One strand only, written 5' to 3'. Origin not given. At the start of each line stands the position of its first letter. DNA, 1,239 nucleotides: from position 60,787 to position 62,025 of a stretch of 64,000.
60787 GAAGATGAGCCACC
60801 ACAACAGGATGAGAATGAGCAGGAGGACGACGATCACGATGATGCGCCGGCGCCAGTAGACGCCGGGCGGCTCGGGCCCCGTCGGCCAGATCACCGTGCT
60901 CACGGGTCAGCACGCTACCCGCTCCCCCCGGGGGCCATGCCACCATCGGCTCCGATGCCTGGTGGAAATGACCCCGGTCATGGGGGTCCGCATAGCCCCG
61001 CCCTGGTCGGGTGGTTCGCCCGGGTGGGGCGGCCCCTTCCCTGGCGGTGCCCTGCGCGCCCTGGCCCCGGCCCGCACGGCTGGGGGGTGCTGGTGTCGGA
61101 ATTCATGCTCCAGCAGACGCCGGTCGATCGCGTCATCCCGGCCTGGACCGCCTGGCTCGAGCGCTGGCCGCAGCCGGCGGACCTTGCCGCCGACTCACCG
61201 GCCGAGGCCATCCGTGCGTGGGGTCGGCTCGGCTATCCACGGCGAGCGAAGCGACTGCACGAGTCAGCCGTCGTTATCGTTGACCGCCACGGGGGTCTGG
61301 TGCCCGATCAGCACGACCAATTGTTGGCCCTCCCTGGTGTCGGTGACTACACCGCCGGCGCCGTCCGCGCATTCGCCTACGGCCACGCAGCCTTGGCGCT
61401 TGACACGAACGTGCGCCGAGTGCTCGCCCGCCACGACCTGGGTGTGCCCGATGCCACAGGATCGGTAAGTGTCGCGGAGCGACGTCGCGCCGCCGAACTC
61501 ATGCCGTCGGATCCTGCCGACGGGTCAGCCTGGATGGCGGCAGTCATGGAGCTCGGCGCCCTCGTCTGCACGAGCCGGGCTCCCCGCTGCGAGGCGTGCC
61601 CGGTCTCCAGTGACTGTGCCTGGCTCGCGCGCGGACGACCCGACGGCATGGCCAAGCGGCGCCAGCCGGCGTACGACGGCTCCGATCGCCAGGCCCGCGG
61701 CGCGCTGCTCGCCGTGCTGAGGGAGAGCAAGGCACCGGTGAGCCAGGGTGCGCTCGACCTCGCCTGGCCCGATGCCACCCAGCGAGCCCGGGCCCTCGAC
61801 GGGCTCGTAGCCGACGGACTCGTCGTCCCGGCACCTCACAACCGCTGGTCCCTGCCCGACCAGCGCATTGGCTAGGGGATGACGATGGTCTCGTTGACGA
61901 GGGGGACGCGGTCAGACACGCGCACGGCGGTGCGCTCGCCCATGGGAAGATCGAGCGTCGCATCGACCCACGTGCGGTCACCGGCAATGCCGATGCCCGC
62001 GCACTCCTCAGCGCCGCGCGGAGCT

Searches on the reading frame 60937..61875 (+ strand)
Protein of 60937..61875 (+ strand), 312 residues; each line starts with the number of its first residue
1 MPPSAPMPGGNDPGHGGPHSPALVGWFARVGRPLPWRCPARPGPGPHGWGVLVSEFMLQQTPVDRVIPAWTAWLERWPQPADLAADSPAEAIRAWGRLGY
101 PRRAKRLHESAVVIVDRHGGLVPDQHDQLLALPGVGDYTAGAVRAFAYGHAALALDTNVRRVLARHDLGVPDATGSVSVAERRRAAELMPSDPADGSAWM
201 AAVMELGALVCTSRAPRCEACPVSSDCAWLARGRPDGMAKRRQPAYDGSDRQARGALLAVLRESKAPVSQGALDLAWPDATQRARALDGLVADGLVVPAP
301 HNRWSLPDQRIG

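Call 3: search_protein_families(library=pfam, proteins=[window:60937-61875:+], max_evalue=0.01)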
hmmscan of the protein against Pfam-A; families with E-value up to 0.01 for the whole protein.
window:60937-61875:+ (312 aa): 3 families
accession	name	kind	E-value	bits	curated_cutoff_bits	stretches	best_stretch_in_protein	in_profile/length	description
PF00730.31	HhH-GPD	-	1e-12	48.8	26.2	1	53-168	1-88/108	HhH-GPD superfamily base excision DNA repair protein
PF00633.29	HHH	-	6.1e-08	32.6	24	1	117-146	1-30/30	Helix-hairpin-helix motif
PF10576.14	EndIII_4Fe-2S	-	0.0014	19.3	20.5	1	211-227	1-17/17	Iron-sulfur binding domain of endonuclease III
